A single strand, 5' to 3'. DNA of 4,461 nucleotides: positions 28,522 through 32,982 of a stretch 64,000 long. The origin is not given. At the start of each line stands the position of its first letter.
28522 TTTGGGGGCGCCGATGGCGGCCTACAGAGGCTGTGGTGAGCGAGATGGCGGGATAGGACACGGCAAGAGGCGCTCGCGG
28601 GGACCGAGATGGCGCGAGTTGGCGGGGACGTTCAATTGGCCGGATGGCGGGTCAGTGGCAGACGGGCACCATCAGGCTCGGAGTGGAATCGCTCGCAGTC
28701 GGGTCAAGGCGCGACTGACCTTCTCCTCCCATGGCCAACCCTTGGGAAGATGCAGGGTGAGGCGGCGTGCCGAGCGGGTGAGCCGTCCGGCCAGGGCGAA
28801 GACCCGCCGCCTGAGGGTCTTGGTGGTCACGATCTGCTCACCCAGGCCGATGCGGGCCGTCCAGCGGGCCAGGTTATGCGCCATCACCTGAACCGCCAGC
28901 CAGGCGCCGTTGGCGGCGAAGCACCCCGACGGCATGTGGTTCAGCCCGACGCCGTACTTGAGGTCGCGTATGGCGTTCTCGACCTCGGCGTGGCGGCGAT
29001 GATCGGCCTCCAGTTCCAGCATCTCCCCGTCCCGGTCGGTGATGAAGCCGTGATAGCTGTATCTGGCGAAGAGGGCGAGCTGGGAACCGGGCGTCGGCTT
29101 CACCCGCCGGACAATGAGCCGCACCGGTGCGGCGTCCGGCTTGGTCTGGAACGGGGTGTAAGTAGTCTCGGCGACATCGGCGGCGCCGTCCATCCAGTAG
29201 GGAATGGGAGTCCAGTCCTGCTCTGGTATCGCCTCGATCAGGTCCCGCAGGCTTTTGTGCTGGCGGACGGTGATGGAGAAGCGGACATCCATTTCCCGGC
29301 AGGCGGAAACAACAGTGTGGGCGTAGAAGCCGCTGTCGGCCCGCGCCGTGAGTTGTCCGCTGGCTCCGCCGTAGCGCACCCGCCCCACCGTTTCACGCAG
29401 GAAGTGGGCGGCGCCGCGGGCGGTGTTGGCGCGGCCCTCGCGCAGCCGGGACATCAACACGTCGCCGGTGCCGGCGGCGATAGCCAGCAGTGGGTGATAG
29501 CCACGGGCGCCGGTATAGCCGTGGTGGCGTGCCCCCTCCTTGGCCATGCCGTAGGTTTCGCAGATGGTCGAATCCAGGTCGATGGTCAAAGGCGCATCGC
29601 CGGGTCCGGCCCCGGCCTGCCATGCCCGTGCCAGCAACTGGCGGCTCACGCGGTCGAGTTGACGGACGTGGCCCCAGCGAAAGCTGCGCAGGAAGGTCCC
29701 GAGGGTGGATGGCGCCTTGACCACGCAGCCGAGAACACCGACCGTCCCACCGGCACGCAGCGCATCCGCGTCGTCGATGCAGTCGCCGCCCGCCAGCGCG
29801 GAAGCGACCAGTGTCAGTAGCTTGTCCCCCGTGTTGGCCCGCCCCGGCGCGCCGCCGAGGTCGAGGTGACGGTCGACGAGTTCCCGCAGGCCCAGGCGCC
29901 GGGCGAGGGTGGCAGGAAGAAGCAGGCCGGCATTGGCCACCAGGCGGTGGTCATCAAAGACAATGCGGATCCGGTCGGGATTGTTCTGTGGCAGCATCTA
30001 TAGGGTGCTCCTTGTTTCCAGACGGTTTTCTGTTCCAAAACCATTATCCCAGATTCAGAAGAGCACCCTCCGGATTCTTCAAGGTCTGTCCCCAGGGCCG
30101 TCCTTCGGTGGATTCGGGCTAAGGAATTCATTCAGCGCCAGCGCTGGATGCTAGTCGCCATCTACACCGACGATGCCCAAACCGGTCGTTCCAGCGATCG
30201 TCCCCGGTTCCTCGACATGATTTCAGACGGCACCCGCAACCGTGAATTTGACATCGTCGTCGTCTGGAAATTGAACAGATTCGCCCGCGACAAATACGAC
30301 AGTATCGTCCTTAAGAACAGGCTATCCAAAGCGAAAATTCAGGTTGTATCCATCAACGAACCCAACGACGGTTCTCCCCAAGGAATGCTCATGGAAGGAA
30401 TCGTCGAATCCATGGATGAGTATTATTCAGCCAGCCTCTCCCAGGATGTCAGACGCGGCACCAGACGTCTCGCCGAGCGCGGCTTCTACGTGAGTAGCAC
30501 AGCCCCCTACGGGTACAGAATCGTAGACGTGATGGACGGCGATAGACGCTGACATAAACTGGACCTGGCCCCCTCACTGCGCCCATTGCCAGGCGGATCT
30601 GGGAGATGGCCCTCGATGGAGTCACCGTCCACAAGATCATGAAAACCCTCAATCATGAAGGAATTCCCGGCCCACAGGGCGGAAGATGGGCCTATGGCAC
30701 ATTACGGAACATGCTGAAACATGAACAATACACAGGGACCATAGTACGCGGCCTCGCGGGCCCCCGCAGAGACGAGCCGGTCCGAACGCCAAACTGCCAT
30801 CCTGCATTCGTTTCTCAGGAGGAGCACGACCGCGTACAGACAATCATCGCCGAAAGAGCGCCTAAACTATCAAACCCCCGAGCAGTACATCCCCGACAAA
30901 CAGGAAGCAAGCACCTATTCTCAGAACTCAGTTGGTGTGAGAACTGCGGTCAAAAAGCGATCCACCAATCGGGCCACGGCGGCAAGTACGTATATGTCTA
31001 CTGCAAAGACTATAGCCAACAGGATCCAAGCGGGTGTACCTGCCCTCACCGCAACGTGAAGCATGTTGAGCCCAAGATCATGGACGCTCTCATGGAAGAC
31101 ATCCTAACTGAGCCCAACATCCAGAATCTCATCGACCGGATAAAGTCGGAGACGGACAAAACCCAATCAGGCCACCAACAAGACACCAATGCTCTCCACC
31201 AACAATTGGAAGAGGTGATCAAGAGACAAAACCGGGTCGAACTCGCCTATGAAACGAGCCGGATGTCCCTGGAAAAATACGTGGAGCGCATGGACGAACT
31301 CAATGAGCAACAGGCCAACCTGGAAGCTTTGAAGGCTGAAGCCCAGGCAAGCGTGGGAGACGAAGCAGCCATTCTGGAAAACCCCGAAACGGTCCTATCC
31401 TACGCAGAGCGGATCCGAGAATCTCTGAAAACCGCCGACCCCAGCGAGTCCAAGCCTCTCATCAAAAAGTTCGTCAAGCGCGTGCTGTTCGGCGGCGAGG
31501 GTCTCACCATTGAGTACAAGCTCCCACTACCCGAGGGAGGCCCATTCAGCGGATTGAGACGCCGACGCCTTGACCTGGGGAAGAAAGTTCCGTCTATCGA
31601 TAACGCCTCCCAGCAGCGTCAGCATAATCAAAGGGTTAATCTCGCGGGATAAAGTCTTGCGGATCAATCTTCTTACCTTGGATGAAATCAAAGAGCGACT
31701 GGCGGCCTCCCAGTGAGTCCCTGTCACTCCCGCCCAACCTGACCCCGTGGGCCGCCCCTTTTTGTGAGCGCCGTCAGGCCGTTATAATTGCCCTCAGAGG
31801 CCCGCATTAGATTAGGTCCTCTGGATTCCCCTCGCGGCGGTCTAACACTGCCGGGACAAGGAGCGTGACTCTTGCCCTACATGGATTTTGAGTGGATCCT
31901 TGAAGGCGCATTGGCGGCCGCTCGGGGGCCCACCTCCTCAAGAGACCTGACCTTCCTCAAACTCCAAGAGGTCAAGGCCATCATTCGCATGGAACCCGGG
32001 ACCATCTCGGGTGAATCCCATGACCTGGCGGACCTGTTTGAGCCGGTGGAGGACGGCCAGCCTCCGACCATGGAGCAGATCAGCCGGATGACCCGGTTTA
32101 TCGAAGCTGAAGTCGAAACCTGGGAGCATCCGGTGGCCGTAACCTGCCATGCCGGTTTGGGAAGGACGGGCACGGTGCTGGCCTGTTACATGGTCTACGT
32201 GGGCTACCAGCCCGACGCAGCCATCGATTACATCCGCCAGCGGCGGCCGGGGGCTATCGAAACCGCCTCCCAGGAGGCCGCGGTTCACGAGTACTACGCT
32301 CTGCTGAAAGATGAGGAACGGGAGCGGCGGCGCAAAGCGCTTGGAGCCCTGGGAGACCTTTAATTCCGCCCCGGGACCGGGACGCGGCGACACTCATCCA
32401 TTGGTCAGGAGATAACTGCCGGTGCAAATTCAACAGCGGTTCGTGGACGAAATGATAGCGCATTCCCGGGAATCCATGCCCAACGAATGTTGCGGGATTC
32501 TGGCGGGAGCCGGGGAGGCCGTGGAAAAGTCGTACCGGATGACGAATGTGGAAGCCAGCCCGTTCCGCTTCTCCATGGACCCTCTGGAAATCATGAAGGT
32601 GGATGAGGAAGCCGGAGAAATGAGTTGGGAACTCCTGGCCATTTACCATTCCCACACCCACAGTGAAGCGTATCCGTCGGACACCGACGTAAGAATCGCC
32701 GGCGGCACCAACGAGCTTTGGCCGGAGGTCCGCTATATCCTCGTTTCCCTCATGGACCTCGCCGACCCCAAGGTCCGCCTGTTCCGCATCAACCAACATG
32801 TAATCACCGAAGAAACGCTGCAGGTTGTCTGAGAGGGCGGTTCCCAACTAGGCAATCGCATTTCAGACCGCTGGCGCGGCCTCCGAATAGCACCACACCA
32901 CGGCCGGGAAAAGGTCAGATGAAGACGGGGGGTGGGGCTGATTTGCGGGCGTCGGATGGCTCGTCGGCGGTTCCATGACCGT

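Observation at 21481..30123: Phosphonate (2-AEP-type) biosynthetic operon sits between two IS1380-family copies, downstream of the IRR of the complete copy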

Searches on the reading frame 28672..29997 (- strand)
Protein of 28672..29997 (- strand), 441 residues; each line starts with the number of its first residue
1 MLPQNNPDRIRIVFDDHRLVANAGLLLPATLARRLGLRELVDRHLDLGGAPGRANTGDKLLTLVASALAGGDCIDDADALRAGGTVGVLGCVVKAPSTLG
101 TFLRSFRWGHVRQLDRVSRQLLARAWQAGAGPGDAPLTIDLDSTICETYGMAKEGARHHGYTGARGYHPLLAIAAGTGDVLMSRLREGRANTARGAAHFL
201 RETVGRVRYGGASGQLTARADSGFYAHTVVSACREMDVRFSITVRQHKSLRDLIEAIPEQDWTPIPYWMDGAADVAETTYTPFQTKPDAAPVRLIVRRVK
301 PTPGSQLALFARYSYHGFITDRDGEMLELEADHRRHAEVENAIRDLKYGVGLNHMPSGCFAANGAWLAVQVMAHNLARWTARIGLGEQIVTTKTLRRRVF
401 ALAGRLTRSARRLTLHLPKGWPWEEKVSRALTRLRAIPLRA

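Call 3: search_protein_families(library=pfam, proteins=[window:28672-29997:-], max_evalue=0.001)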
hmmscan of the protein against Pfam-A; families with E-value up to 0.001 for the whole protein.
window:28672-29997:- (441 aa): 2 families
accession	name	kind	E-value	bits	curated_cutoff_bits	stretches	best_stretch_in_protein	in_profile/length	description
PF13701.12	DDE_Tnp_1_4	-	2.2e-58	198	34.7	1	7-437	6-433/435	Transposase DDE domain group 1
PF01609.27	DDE_Tnp_1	-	3.8e-13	50.1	23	1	138-376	6-200/200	Transposase DDE domain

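Call 4: search_protein_families(library=ncbifam, proteins=[window:28672-29997:-], max_evalue=0.001)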
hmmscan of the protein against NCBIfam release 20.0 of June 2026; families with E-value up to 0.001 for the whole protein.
window:28672-29997:- (441 aa): 1 family
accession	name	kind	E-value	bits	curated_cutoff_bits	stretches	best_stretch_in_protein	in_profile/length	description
NF033539.1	transpos_IS1380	equivalog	4.3e-98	328.7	180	1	12-421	2-419/419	IS1380 family transposase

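Call 29: find_encoding_contigs(protein=window:28672-29997:-, flank=4000, max_places=10)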
Protein window:28672-29997:- (441 aa): no gene with exactly this product is on record in the collection.

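Call 44: find_homologous_proteins(query=window:28672-29997:-, max_evalue=1e-50)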
Query window:28672-29997:- (441 aa): 7996 proteins with E <= 1e-50 among 8000 candidates; the best 120 are listed.
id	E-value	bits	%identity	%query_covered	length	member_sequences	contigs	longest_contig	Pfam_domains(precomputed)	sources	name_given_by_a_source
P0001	0.0e+0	1374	87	81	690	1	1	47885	PF13701.13,PF01609.28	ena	-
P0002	0.0e+0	1010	87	73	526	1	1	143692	PF13701.13,PF01609.28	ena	-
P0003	3.1e-285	964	96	100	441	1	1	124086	PF13701.13,PF01609.28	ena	-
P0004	1.5e-280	948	95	100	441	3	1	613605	PF13701.13,PF01609.28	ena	-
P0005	1.2e-279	945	96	100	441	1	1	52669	PF13701.13,PF01609.28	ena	-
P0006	9.4e-277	936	94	100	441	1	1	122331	PF13701.13,PF01609.28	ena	-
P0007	4.7e-276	933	93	100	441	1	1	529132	PF13701.13,PF01609.28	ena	-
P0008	2.8e-275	931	78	100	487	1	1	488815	PF13701.13,PF01609.28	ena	-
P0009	1.0e-274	929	93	100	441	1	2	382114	PF13701.13,PF01609.28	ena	-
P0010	1.3e-274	929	93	100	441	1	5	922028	PF13701.13,PF01609.28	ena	-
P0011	1.8e-274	928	85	100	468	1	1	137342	PF13701.13,PF01609.28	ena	-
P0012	2.8e-274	928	92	100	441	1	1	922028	PF13701.13,PF01609.28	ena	-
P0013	3.8e-274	927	92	100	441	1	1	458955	PF13701.13,PF01609.28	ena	-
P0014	4.4e-274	927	92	100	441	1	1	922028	PF13701.13,PF01609.28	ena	-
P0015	4.4e-274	927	92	100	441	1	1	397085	PF13701.13,PF01609.28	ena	-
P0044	9.2e-270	913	91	100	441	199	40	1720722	PF13701.13,PF01609.28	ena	-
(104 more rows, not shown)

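Call 45: find_encoding_contigs(protein=P0044, flank=1200, max_places=10)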
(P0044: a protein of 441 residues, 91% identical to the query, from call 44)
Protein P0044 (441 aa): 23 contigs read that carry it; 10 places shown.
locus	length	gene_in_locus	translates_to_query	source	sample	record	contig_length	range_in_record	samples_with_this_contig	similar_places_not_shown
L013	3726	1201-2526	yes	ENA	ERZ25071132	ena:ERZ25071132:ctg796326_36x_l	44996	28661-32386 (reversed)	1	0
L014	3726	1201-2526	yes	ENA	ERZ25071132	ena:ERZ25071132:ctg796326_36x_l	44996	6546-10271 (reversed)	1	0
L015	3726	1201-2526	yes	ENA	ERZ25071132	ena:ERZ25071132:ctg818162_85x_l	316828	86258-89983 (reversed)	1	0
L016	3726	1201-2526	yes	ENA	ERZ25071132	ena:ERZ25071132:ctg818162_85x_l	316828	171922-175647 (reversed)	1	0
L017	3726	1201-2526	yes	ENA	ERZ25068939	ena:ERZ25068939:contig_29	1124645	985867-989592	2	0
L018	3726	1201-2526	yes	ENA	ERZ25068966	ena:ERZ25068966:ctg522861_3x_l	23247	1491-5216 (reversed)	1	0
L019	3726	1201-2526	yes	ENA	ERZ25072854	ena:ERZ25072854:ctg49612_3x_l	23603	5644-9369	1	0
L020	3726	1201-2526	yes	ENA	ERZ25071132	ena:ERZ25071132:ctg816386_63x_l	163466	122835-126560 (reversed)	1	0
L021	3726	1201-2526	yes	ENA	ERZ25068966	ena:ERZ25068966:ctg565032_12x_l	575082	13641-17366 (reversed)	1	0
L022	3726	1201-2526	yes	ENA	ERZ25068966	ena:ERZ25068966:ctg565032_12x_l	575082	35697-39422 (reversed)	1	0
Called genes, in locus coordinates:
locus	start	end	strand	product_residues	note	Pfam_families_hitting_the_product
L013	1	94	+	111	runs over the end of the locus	-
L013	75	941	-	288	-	PF13166:AAA_13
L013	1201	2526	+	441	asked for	PF13701:DDE_Tnp_1_4, PF01609:DDE_Tnp_1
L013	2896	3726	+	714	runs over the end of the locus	PF09371:Tex_N, PF22706:Tex_central_region, PF16921:Tex_YqgF, PF14639:YqgF (weak), PF14635:HHH_7, PF12836:HHH_3, PF17674:HHH_9, PF00575:S1, +1 more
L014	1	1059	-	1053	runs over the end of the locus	PF02811:PHP, PF07733:DNA_pol3_alpha, PF17657:DNA_pol3_finger, PF14579:HHH_6, PF01336:tRNA_anti-codon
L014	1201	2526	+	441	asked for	PF13701:DDE_Tnp_1_4, PF01609:DDE_Tnp_1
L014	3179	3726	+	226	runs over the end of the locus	PF13289:SIR2_2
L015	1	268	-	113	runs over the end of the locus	-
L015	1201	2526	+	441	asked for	PF13701:DDE_Tnp_1_4, PF01609:DDE_Tnp_1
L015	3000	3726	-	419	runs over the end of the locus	PF13599:Pentapeptide_4 (weak), PF00805:Pentapeptide, PF13576:Pentapeptide_3 (weak), PF00805:Pentapeptide, PF13599:Pentapeptide_4 (weak), PF00805:Pentapeptide, PF13676:TIR_2 (faint)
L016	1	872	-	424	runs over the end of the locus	PF00672:HAMP, PF00512:HisKA, PF13581:HATPase_c_2 (weak), PF02518:HATPase_c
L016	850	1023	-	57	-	-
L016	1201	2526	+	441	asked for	PF13701:DDE_Tnp_1_4, PF01609:DDE_Tnp_1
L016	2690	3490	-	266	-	PF00072:Response_reg, PF00486:Trans_reg_C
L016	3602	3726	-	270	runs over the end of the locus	-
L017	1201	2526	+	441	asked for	PF13701:DDE_Tnp_1_4, PF01609:DDE_Tnp_1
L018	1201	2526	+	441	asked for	PF13701:DDE_Tnp_1_4, PF01609:DDE_Tnp_1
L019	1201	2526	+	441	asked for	PF13701:DDE_Tnp_1_4, PF01609:DDE_Tnp_1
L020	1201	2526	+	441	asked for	PF13701:DDE_Tnp_1_4, PF01609:DDE_Tnp_1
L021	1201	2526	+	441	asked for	PF13701:DDE_Tnp_1_4, PF01609:DDE_Tnp_1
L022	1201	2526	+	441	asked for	PF13701:DDE_Tnp_1_4, PF01609:DDE_Tnp_1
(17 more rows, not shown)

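Call 68: find_encoding_contigs(protein=P0005, flank=10000, max_places=4)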
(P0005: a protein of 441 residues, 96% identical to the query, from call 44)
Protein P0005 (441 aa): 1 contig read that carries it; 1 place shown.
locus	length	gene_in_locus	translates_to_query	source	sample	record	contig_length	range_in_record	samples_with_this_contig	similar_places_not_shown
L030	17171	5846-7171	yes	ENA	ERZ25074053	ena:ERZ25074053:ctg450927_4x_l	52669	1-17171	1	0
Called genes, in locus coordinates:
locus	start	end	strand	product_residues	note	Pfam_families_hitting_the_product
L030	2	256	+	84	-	?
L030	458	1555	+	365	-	PF00180:Iso_dh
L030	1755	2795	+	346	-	PF01699:Na_Ca_ex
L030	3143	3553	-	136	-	PF14464:Prok-JAB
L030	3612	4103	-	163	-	PF22784:PTP-SAK, PF22785:Tc-R-P, PF00782:DSPc, PF22741:PTP-NADK, PF00102:Y_phosphatase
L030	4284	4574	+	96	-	-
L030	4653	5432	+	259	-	PF00378:ECH_1, PF16113:ECH_2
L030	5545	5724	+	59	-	-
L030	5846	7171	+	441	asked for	PF13701:DDE_Tnp_1_4, PF01609:DDE_Tnp_1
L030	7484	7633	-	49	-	-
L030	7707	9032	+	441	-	PF13701:DDE_Tnp_1_4, PF01609:DDE_Tnp_1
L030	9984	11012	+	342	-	PF08100:Dimerisation, PF00891:Methyltransf_2, PF13649:Methyltransf_25 (weak), PF13847:Methyltransf_31 (weak), PF08242:Methyltransf_12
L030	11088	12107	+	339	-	PF13714:PEP_mutase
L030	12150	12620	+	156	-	PF02776:TPP_enzyme_N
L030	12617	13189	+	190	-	PF02775:TPP_enzyme_C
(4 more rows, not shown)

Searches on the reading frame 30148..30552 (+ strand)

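Call 3: search_protein_families(library=pfam, proteins=[window:30148-30552:+], max_evalue=0.001)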
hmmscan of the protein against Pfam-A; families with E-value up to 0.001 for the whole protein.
window:30148-30552:+ (134 aa): 1 family
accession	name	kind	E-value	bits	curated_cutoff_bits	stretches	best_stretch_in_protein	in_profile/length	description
PF00239.26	Resolvase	-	1.1e-19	71.4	23.3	1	4-112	36-143/145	Resolvase, N terminal domain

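Call 4: search_protein_families(library=ncbifam, proteins=[window:30148-30552:+], max_evalue=0.001)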
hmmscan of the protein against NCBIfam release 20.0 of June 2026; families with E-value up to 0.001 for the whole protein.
window:30148-30552:+ (134 aa): 5 families
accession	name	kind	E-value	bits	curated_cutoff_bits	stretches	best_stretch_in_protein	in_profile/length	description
NF047343.1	SCCmet_CcrB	equivalog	6.3e-14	51.5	900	1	2-126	45-168/542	cassette chromosome recombinase CcrB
NF047344.1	SCCmet_CcrA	equivalog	2.5e-10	40.1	700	1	6-125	39-159/442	cassette chromosome recombinase CcrA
NF041201.1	recomb_XisF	equivalog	1.1e-09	37.8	375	1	5-125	34-152/465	fdxN element excision recombinase XisF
NF047347.1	SCCmet_CcrC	equivalog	8.4e-05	21.2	900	1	5-78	45-118/558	cassette chromosome recombinase CcrC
NF049883.1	resolv_YneB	equivalog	0.00013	21.4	175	1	8-114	42-148/211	YneB family resolvase-like protein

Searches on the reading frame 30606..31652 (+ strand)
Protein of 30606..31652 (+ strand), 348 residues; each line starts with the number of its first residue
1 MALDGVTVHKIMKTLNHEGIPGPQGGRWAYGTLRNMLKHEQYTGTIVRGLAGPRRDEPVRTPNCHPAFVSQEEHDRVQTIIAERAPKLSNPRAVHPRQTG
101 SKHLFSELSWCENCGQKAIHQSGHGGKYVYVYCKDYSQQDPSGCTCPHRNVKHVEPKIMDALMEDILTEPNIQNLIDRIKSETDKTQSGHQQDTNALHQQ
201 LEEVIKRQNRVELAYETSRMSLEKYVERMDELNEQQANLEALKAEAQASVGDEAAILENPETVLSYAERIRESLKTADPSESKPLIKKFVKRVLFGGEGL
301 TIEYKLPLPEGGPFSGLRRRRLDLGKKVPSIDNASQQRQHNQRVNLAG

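Call 3: search_protein_families(library=pfam, proteins=[window:30606-31652:+], max_evalue=0.001)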
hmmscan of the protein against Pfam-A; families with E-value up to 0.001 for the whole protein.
window:30606-31652:+ (348 aa): 2 families
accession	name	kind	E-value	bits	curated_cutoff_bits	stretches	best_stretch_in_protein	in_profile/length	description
PF07508.19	Recombinase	-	4.5e-15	56.2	21.1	1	1-84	13-102/102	Recombinase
PF13408.12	Zn_ribbon_recom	-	3.9e-07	30.8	25.3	1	104-162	1-57/58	Recombinase zinc beta ribbon domain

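Call 4: search_protein_families(library=ncbifam, proteins=[window:30606-31652:+], max_evalue=0.001)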
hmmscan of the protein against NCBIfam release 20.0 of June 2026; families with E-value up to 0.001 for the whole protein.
window:30606-31652:+ (348 aa): 3 families
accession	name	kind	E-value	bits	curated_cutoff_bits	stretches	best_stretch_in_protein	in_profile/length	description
NF041201.1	recomb_XisF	equivalog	1.6e-12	47.1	375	1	27-240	219-428/465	fdxN element excision recombinase XisF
NF047343.1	SCCmet_CcrB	equivalog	2e-05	23.4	900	1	14-249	204-454/542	cassette chromosome recombinase CcrB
NF047347.1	SCCmet_CcrC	equivalog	2.1e-05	23.2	900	1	100-286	295-495/558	cassette chromosome recombinase CcrC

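Call 58: find_encoding_contigs(protein=window:30606-31652:+, flank=10000, max_places=10)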
Protein window:30606-31652:+ (348 aa): 4 contigs read that carry it; 3 places shown.
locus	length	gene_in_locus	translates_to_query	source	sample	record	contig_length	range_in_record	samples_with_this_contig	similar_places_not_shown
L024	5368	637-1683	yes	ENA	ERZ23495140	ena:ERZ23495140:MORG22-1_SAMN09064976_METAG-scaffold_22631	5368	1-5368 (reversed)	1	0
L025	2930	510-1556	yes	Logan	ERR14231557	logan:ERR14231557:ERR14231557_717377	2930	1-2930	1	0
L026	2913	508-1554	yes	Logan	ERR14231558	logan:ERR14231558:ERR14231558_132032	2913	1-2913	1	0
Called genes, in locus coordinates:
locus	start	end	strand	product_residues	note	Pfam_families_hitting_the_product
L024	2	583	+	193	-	?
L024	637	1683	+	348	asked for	PF07508:Recombinase, PF13408:Zn_ribbon_recom (weak)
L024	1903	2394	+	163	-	PF22784:PTP-SAK, PF22785:Tc-R-P, PF00782:DSPc, PF22741:PTP-NADK, PF00102:Y_phosphatase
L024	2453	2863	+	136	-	PF14464:Prok-JAB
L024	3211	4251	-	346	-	PF01699:Na_Ca_ex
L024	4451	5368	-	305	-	?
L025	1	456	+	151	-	?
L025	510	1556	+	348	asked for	PF07508:Recombinase, PF13408:Zn_ribbon_recom (weak)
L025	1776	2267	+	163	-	PF22784:PTP-SAK, PF22785:Tc-R-P, PF00782:DSPc, PF22741:PTP-NADK, PF00102:Y_phosphatase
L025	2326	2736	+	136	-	PF14464:Prok-JAB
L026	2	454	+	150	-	?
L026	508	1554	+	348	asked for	PF07508:Recombinase, PF13408:Zn_ribbon_recom (weak)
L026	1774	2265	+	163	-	PF22784:PTP-SAK, PF22785:Tc-R-P, PF00782:DSPc, PF22741:PTP-NADK, PF00102:Y_phosphatase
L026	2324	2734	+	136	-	PF14464:Prok-JAB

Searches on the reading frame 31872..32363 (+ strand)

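Call 33: search_protein_families(library=pfam, proteins=[window:31872-32363:+], max_evalue=0.001)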
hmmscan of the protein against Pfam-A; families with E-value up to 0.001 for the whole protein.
window:31872-32363:+ (163 aa): 6 families
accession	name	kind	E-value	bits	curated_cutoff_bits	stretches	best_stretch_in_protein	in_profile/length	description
PF22784.1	PTP-SAK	-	2.7e-17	63.6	27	1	6-138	4-153/153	Swiss Army Knife protein, DSP-PTPase phosphatase domain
PF22785.1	Tc-R-P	-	4.2e-15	56.6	27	1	24-111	14-105/106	Polymorphic toxin system, DSP-PTPase phosphatase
PF00782.25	DSPc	-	1.5e-11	44.7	33.5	1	51-142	39-131/133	Dual specificity phosphatase, catalytic domain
PF22741.1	PTP-NADK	-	1.8e-09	37.6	27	1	58-118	83-142/163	DSP-PTPase phosphatase fused to NAD+ Kinase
PF00102.32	Y_phosphatase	-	3.1e-08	34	20.9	1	61-140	145-230/234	Protein-tyrosine phosphatase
PF14566.11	PTPlike_phytase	-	0.00022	21.8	27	1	58-107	108-155/158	Inositol hexakisphosphate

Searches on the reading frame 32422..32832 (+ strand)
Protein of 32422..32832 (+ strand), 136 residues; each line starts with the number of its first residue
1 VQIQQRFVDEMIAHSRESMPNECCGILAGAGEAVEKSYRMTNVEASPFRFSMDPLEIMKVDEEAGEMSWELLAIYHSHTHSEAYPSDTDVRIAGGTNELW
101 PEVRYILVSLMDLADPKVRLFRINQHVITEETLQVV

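Call 33: search_protein_families(library=pfam, proteins=[window:32422-32832:+], max_evalue=0.001)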
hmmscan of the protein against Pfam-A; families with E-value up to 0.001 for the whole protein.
window:32422-32832:+ (136 aa): 2 families
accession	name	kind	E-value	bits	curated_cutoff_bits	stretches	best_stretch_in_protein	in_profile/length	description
PF14464.11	Prok-JAB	-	2e-21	76.4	25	1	6-120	3-110/114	Prokaryotic homologs of the JAB domain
PF01398.27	JAB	-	0.00041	20.6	22.5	1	2-93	7-108/117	JAB1/Mov34/MPN/PAD-1 ubiquitin protease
